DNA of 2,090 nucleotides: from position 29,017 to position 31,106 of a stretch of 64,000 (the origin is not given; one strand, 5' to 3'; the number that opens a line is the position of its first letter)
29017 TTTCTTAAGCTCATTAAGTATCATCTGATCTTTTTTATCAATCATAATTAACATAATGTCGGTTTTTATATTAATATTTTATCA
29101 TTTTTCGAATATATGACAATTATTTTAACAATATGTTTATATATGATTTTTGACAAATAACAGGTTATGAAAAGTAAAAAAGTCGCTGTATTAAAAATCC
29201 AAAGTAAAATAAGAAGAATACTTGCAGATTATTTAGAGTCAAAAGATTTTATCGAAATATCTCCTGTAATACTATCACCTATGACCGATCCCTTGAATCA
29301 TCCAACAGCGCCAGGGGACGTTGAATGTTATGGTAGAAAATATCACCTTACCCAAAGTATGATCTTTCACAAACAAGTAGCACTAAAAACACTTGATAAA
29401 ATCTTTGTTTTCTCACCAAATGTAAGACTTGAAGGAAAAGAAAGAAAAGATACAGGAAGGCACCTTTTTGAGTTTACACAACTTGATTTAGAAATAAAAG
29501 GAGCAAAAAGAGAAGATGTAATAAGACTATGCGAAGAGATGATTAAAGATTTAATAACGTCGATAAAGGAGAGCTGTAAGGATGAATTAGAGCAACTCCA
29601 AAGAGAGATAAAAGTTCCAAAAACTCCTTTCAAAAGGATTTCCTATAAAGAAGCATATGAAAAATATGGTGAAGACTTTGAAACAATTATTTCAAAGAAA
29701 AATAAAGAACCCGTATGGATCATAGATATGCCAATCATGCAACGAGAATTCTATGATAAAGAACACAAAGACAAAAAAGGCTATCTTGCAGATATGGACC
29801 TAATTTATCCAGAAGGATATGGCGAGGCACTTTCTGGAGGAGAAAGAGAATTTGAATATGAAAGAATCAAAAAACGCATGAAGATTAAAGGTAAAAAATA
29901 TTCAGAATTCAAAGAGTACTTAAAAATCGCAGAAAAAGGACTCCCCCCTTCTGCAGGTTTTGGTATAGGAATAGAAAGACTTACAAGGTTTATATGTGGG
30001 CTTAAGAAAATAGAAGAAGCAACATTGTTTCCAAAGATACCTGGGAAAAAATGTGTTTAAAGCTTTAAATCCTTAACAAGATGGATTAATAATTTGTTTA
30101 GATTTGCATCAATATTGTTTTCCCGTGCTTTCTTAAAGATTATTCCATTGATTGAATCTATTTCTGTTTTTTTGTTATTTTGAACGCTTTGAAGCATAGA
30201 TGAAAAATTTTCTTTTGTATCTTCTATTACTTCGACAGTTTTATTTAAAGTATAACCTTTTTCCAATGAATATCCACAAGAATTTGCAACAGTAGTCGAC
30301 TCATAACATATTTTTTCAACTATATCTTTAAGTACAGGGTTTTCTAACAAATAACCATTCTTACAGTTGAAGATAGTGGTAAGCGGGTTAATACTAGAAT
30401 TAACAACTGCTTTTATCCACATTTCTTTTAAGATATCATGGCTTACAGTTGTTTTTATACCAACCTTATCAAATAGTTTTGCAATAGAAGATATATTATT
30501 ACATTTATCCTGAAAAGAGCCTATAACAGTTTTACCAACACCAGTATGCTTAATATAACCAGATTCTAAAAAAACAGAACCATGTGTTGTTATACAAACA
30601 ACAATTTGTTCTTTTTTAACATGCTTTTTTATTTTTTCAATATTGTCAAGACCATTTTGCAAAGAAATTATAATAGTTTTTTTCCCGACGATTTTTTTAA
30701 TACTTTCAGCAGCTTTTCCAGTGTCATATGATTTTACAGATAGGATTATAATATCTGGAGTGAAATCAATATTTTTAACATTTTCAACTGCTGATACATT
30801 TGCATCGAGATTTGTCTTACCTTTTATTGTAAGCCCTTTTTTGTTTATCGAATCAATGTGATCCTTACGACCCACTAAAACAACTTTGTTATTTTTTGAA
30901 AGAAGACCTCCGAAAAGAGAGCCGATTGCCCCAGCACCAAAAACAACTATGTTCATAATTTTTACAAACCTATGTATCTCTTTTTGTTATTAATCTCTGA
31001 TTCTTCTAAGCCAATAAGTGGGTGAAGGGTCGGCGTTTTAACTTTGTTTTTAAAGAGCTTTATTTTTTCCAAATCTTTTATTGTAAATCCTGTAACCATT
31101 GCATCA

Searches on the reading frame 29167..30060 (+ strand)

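Call 45: search_protein_families(library=pfam, proteins=[window:29167-30060:+], max_evalue=0.000001)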
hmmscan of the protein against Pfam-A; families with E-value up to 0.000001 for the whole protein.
window:29167-30060:+ (297 aa): 1 family
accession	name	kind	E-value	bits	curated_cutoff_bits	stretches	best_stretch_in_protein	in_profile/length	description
PF00152.25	tRNA-synt_2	-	5e-56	190.4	25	1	4-290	17-306/308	tRNA synthetases class II (D, K and N)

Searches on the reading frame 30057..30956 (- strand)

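Call 45: search_protein_families(library=pfam, proteins=[window:30057-30956:-], max_evalue=0.000001)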
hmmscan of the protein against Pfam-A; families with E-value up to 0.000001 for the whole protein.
window:30057-30956:- (299 aa): 3 families
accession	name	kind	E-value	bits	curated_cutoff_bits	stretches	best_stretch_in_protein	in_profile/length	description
PF02558.23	ApbA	-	2.4e-37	128.3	22.2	1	3-149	1-149/150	Ketopantoate reductase PanE/ApbA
PF08546.17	ApbA_C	-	5e-32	111.3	22.7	1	174-296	1-123/125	Ketopantoate reductase PanE/ApbA C terminal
PF01210.29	NAD_Gly3P_dh_N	-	4.5e-07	30.4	23.1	1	3-105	2-108/158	NAD-dependent glycerol-3-phosphate dehydrogenase N-terminus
